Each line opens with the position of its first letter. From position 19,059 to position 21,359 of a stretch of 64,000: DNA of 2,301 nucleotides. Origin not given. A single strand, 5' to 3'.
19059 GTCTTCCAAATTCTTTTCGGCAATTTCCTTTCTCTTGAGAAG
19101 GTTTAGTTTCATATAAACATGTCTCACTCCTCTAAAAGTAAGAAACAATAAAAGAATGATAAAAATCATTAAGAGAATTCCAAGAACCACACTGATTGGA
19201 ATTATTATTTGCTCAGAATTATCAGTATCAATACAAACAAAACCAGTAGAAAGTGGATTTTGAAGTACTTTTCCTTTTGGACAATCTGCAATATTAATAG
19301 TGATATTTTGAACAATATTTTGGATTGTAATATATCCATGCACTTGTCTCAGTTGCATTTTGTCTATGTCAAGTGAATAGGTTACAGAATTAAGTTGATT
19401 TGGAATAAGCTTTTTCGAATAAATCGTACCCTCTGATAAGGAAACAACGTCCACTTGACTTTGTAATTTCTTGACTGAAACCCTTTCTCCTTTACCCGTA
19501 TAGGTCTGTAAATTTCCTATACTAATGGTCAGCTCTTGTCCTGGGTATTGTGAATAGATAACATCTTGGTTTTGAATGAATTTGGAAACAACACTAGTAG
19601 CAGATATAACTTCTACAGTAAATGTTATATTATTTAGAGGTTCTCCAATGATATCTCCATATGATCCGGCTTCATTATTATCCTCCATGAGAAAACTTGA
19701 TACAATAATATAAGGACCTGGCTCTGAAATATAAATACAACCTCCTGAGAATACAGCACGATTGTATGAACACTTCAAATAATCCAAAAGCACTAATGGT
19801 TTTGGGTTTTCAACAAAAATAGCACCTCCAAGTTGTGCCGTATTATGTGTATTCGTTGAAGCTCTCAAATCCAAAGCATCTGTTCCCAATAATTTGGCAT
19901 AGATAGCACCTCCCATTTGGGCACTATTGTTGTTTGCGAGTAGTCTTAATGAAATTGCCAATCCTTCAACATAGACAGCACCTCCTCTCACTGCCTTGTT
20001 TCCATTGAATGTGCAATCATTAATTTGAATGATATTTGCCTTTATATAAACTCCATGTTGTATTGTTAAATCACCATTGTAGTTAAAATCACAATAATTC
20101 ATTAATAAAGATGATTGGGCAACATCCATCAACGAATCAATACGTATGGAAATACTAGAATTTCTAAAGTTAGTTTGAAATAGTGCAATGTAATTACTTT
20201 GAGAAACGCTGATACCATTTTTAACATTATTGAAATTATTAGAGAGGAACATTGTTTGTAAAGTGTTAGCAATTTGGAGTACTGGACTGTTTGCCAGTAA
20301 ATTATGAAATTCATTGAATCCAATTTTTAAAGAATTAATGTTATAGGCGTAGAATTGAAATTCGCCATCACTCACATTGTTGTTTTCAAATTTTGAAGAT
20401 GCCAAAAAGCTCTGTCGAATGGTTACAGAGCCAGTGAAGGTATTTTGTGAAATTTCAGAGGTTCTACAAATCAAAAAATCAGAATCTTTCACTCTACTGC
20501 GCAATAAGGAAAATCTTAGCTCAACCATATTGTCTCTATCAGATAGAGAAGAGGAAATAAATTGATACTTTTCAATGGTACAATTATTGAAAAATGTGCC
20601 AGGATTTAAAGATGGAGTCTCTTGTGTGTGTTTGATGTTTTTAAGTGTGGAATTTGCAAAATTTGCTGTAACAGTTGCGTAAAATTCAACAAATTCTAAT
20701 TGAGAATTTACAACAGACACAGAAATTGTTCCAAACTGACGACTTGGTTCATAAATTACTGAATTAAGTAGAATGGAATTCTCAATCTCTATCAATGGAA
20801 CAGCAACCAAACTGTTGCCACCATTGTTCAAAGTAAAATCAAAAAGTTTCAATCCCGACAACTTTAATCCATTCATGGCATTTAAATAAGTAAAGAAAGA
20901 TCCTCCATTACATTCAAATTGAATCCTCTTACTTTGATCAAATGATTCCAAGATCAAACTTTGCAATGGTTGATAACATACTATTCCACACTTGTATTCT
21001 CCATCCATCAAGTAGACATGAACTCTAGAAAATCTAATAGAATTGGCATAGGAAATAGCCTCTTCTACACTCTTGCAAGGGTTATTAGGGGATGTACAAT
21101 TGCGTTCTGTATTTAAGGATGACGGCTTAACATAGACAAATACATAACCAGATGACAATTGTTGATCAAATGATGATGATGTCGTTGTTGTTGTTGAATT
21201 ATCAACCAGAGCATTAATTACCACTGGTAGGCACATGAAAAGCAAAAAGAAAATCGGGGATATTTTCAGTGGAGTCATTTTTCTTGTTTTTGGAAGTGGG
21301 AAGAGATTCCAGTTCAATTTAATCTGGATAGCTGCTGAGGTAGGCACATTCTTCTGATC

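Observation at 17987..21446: Receptor-like kinases with chlamydial Pmp-type (GGA[ILV]/FxxN) beta-helix ectodomains; the two paralogs carry their single intron at different places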

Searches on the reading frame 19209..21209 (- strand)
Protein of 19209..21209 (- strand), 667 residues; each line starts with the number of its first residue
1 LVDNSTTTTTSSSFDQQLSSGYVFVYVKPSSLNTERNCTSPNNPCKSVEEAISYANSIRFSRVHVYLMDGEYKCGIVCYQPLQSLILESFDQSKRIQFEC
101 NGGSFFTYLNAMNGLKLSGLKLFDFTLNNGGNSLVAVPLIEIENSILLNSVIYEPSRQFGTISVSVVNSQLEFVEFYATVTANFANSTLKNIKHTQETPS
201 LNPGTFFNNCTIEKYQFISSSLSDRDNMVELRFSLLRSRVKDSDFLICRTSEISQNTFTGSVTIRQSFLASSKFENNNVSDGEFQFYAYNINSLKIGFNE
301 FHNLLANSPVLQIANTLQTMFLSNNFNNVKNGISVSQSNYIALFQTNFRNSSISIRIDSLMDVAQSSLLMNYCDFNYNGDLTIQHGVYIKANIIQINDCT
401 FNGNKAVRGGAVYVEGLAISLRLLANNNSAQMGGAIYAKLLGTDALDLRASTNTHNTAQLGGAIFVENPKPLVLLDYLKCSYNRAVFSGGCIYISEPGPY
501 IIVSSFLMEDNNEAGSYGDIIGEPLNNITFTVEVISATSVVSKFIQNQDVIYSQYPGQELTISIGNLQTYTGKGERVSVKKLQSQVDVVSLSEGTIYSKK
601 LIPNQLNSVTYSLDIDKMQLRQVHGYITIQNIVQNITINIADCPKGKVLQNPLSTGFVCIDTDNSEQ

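Call 44: predict_structure(alignment_id=A2)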
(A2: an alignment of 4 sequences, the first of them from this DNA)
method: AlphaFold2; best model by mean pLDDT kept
length: 667 residues; sequences in the alignment: 4
mean_pLDDT: 54.6   pTM: 0.49
mean pLDDT of the five models: 54.6, 53.7, 51.3, 47.9, 38.3
residues with pLDDT >= 90: 5; 70-90: 154; 50-70: 246; < 50: 262
segments of 3 or more residues with pLDDT < 50: 1-36, 76-78, 222-230, 248-265, 277-282, 354-357, 381-385, 487-490, 497-647, 649-661, 663-667
pLDDT, mean of each block of 10 residues (from residue 1): 24 25 25 42 64 62 63 53 63 54 55 70 65 57 82 60 83 80 87 71 70 73 44 63 56 41 47 50 59 67 69 73 76 74 82 55 75 74 58 81 61 78 63 67 67 54 64 54 50 55 40 33 33 31 31 35 34 27 25 23 30 33 29 36 45 43 41
secondary structure, 60 per line:
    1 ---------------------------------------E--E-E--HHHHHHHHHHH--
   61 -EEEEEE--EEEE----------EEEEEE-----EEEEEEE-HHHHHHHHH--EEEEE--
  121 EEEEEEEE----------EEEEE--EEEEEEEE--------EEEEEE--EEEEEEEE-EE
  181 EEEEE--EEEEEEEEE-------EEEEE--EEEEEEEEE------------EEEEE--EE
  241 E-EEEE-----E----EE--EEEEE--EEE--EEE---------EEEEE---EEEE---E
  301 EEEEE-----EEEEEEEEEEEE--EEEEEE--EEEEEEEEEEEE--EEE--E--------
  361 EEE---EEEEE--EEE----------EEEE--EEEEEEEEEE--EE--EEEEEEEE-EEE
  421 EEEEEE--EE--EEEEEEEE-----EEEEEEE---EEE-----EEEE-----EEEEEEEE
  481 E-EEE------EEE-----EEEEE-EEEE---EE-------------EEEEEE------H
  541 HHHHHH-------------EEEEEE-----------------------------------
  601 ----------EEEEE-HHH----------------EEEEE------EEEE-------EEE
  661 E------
elements in order (helices of 4 or more, strands of 3 or more residues): H48-58 E62-67 E70-73 E84-89 E95-101 H103-111 E114-118 E121-128 E139-143 E146-153 E162-167 E170-177 E179-185 E188-196 E204-208 E211-219 E232-236 E239-241 E243-246 E261-265 E268-270 E273-275 E285-289 E293-296 E300-305 E311-322 E325-330 E333-344 E347-349 E361-363 E367-371 E374-376 E387-390 E393-402 E409-416 E418-426 E433-440 E446-452 E456-458 E464-467 E473-481 E483-485 E492-494 E500-504 E506-509 E528-533 H540-546 E560-565 E611-615 E636-640 E647-650 E658-661

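Call 47: fold_search(model_id=the predicted structure, library=pdb)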
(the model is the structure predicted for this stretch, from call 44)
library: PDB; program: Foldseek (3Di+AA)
matches with E <= 10: 311; with E <= 0.001: 1
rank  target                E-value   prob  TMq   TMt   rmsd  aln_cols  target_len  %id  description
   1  9ozl_C                5.3e-04  0.77  0.12  0.19  17.1       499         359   11  Crystal structure of the polysaccharide lyase RbmB from Vibrio cholerae (released 2026-03-11)
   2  9ozd_B                2.1e-03  0.51  0.12  0.17  16.8       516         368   12  Crystal structure of the polysaccharide lyase RbmB from Vibrio cholerae bound to Vibrio Polysaccharide (released 2026-03-11)
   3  9ozl_B                2.8e-03  0.44  0.10  0.17  16.7       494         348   10  Crystal structure of the polysaccharide lyase RbmB from Vibrio cholerae (released 2026-03-11)
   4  2pyg_B                3.1e-03  0.85  0.17  0.26  15.8       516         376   12  Azotobacter vinelandii Mannuronan C-5 epimerase AlgE4 A-module (released 2008-05-27)
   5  7o78_A                3.2e-03  0.92  0.18  0.23  14.2       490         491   12  Structure of the PL6 family chondroitinase B from Pseudopedobacter saltans, Pedsa3807 (released 2021-07-28)
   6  7o78_B                3.2e-03  0.66  0.15  0.19  17.7       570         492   10  Structure of the PL6 family chondroitinase B from Pseudopedobacter saltans, Pedsa3807 (released 2021-07-28)
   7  9ozd_C                3.3e-03  0.72  0.14  0.21  15.3       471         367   12  Crystal structure of the polysaccharide lyase RbmB from Vibrio cholerae bound to Vibrio Polysaccharide (released 2026-03-11)
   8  2pyg_A                5.0e-03  0.60  0.15  0.22  14.7       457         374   11  Azotobacter vinelandii Mannuronan C-5 epimerase AlgE4 A-module (released 2008-05-27)
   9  9ozd_A                5.0e-03  0.35  0.11  0.16  17.5       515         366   10  Crystal structure of the polysaccharide lyase RbmB from Vibrio cholerae bound to Vibrio Polysaccharide (released 2026-03-11)
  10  1dbg_A                5.5e-03  0.89  0.17  0.21  14.2       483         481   12  CRYSTAL STRUCTURE OF CHONDROITINASE B (released 2000-01-12)
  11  5lw3                  5.7e-03  0.54  0.13  0.19  16.9       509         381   12  Azotobacter vinelandii Mannuronan C-5 epimerase AlgE6 A-module (released 2017-10-25)
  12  2pyh_B                8.2e-03  0.54  0.17  0.24  14.7       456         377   11  Azotobacter vinelandii Mannuronan C-5 epimerase AlgE4 A-module complexed with mannuronan trisaccharide (released 2008-05-27)
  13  9ozl_D                9.0e-03  0.28  0.11  0.16  17.5       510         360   10  Crystal structure of the polysaccharide lyase RbmB from Vibrio cholerae (released 2026-03-11)
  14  7xzb_A                1.1e-02  0.30  0.13  0.17  17.3       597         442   10  Mutant (Y242A) of the N-terminal domain of fucoidan lyase FdlA (released 2022-09-28)
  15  5zru_A                1.2e-02  0.51  0.14  0.15  19.0       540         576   12  Crystal structure of Agl-KA catalytic domain (released 2019-10-23)
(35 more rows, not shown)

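Call 52: search_protein_representatives(alignment_id=A2)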
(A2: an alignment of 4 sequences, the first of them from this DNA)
Query: 4 sequences, 781 profile positions. Proteins with E-value up to 0.001 (for the whole library): 48535; up to 1e-10: 14105; up to 1e-30: 1081. The best 150 are listed.
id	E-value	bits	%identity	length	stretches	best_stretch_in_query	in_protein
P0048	0.0e+00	1044.8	-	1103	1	79-778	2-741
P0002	7.3e-247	838.0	-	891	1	111-778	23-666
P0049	3.9e-208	710.0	-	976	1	1-781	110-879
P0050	2.2e-153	528.9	-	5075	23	449-635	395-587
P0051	5.8e-125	434.9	-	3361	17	420-591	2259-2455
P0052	4.2e-123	428.8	-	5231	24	402-604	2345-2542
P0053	4.6e-119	415.4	-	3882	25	452-638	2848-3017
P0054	1.3e-118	413.9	-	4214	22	428-622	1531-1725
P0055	2.4e-117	409.7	-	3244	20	454-661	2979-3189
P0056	3.0e-115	402.8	-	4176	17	427-642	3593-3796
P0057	1.4e-114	400.6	-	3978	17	372-628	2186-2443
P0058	2.3e-111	390.0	-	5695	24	427-635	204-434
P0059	1.5e-110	387.3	-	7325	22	454-642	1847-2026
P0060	2.7e-108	379.8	-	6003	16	402-649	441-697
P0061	2.2e-101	357.0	-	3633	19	451-635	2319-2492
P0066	7.5e-96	338.7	-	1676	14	441-616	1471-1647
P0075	3.7e-89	316.5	-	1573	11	427-646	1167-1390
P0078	2.3e-87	310.6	-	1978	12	456-665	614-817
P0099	1.4e-79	284.9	-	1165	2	202-780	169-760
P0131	1.2e-67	245.4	-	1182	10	442-603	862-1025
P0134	2.8e-67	244.1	-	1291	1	4-780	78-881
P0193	2.5e-58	214.6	-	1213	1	56-769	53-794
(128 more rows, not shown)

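Call 53: list_cluster_members(proteins=[P0049, P0099, P0134, P0193, P0050, P0051, P0052, P0066, P0075, P0131])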
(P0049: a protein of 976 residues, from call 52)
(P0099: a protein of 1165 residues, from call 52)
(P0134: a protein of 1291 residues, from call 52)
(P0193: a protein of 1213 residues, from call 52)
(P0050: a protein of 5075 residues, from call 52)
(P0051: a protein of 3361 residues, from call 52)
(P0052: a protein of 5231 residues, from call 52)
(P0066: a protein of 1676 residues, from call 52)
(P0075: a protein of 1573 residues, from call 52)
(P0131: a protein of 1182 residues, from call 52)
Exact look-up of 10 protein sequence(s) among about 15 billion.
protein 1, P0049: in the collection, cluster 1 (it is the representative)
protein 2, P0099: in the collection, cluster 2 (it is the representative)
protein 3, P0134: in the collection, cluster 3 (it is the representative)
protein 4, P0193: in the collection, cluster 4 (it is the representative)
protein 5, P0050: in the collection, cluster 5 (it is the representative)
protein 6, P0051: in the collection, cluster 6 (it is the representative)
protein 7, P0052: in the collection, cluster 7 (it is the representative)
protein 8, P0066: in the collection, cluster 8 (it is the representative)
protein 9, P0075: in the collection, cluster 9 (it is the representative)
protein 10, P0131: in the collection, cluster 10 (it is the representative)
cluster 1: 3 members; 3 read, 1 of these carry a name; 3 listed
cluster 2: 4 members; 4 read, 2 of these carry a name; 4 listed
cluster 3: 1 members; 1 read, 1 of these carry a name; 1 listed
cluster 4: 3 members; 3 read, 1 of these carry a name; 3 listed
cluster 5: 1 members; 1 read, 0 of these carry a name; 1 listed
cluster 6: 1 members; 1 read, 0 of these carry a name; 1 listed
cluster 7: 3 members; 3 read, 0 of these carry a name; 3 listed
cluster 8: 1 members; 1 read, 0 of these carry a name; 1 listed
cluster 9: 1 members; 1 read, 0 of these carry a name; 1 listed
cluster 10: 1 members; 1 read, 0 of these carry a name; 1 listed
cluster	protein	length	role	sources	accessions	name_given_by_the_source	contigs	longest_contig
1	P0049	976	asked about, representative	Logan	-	-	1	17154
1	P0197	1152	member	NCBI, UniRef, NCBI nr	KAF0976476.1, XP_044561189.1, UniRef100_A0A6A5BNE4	hypothetical protein FDP41_004375 [Naegleria fowleri] | Protein kinase domain-containing protein n=1 Tax=Naegleria fowleri TaxID=5763 ... | uncharacterized protein FDP41_004375 [Naegleria fowleri]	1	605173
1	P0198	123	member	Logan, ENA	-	-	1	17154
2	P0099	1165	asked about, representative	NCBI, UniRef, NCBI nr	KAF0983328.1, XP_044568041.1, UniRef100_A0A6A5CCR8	hypothetical protein FDP41_010393 [Naegleria fowleri] | Protein kinase domain-containing protein n=1 Tax=Naegleria fowleri TaxID=5763 ... | uncharacterized protein FDP41_010393 [Naegleria fowleri]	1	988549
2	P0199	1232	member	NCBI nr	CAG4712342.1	unnamed protein product [Naegleria fowleri]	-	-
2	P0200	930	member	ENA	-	-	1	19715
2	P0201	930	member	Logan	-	-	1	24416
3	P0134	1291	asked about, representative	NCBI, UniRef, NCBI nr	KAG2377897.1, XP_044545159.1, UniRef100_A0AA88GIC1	hypothetical protein C9374_008982 [Naegleria lovaniensis] | Protein kinase domain-containing protein n=1 Tax=Naegleria lovaniensis TaxID=51637 ... | uncharacterized protein C9374_008982 [Naegleria lovaniensis]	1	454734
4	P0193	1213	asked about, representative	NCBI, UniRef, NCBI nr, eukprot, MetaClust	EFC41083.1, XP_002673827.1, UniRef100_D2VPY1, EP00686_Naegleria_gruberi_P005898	hypothetical protein NAEGRDRAFT_80827 [Naegleria gruberi] | Protein kinase domain-containing protein n=1 Tax=Naegleria gruberi TaxID=5762 ... | uncharacterized protein NAEGRDRAFT_80827 [Naegleria gruberi]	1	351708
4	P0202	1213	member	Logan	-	-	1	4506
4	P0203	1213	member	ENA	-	-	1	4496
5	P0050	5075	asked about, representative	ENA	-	-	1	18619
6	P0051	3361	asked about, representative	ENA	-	-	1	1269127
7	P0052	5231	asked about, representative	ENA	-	-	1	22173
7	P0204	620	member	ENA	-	-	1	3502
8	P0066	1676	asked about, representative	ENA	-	-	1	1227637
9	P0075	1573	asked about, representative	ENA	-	-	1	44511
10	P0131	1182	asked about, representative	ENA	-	-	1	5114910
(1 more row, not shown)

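Call 55: find_encoding_contigs(protein=P0193, flank=1500, max_places=2)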
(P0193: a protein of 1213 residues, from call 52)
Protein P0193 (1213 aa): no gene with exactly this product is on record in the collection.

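Call 56: find_encoding_contigs(protein=P0099, flank=1500, max_places=2)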
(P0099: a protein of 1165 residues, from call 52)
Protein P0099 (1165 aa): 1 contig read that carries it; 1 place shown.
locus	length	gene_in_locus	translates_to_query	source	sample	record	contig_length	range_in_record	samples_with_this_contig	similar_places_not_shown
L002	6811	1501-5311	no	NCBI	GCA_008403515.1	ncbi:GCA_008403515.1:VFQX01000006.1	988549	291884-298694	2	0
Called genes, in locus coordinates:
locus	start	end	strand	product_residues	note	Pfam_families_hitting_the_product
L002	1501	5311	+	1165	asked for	PF02415:Chlam_PMP (faint), PF00069:Pkinase, PF07714:PK_Tyr_Ser-Thr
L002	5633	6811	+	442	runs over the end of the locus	PF04177:TAP42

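Call 57: find_encoding_contigs(protein=P0134, flank=1500, max_places=2)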
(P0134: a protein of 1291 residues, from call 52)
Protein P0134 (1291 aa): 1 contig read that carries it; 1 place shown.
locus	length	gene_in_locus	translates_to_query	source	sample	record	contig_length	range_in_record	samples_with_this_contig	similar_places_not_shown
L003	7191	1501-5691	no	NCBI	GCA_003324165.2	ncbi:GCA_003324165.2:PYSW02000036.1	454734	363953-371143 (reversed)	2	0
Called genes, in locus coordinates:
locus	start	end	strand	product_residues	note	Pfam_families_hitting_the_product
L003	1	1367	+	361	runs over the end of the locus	PF00248:Aldo_ket_red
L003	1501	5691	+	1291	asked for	PF02415:Chlam_PMP (faint), PF00069:Pkinase, PF07714:PK_Tyr_Ser-Thr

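Call 58: find_encoding_contigs(protein=P0197, flank=1500, max_places=2)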
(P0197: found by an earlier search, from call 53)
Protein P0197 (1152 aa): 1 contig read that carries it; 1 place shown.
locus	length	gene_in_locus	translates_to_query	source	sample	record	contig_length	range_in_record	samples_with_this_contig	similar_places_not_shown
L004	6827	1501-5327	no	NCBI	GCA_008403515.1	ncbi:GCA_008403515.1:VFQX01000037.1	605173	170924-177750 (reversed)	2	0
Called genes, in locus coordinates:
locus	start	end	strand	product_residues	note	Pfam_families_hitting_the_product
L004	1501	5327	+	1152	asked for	PF02415:Chlam_PMP (faint), PF00069:Pkinase, PF07714:PK_Tyr_Ser-Thr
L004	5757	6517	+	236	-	-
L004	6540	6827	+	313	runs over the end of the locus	-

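Call 59: find_encoding_contigs(protein=P0202, flank=1500, max_places=3)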
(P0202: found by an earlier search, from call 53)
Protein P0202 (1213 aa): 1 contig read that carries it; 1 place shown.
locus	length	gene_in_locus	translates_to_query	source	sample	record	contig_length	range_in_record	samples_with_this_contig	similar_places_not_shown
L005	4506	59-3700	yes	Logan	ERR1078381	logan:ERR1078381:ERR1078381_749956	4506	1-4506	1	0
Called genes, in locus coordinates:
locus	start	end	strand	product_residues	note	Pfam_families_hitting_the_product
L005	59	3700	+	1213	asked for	PF02415:Chlam_PMP (faint), PF00069:Pkinase, PF07714:PK_Tyr_Ser-Thr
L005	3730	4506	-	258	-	?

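Call 73: list_cluster_members(proteins=[P0255, P0276, P0210, P0078, P0215, P0305])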
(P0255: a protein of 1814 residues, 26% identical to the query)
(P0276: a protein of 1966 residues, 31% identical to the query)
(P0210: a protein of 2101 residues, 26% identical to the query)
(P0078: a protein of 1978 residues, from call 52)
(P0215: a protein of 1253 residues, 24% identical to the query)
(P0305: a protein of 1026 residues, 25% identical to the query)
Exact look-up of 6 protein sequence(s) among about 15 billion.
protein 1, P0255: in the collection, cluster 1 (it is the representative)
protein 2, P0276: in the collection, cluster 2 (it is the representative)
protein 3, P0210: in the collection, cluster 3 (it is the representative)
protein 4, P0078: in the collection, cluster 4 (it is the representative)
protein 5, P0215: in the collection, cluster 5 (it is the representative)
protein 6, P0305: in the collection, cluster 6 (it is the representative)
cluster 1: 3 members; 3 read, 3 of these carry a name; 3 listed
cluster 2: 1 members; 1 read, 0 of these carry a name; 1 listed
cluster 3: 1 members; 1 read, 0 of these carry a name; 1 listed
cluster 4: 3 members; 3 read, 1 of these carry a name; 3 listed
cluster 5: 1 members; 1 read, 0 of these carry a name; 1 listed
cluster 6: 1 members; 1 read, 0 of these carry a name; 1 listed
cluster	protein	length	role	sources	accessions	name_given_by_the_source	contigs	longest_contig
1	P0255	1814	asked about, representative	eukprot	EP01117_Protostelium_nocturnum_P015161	TRINITY_DN5845_c0_g1_i3.p1 TRINITY_DN5845_c0_g1~~TRINITY_DN5845_c0_g1_i3.p1 ORF ...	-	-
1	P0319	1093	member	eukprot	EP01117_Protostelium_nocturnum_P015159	TRINITY_DN5845_c0_g1_i1.p1 TRINITY_DN5845_c0_g1~~TRINITY_DN5845_c0_g1_i1.p1 ORF ...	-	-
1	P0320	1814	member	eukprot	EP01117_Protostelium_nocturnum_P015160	TRINITY_DN5845_c0_g1_i2.p1 TRINITY_DN5845_c0_g1~~TRINITY_DN5845_c0_g1_i2.p1 ORF ...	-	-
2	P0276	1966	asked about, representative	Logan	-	-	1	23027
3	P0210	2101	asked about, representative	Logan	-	-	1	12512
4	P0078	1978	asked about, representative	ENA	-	-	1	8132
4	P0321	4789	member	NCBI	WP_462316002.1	Ig-like domain repeat protein, partial [Methanobrevibacter sp.]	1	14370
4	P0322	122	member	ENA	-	-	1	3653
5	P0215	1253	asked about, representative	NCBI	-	-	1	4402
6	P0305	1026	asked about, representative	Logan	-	-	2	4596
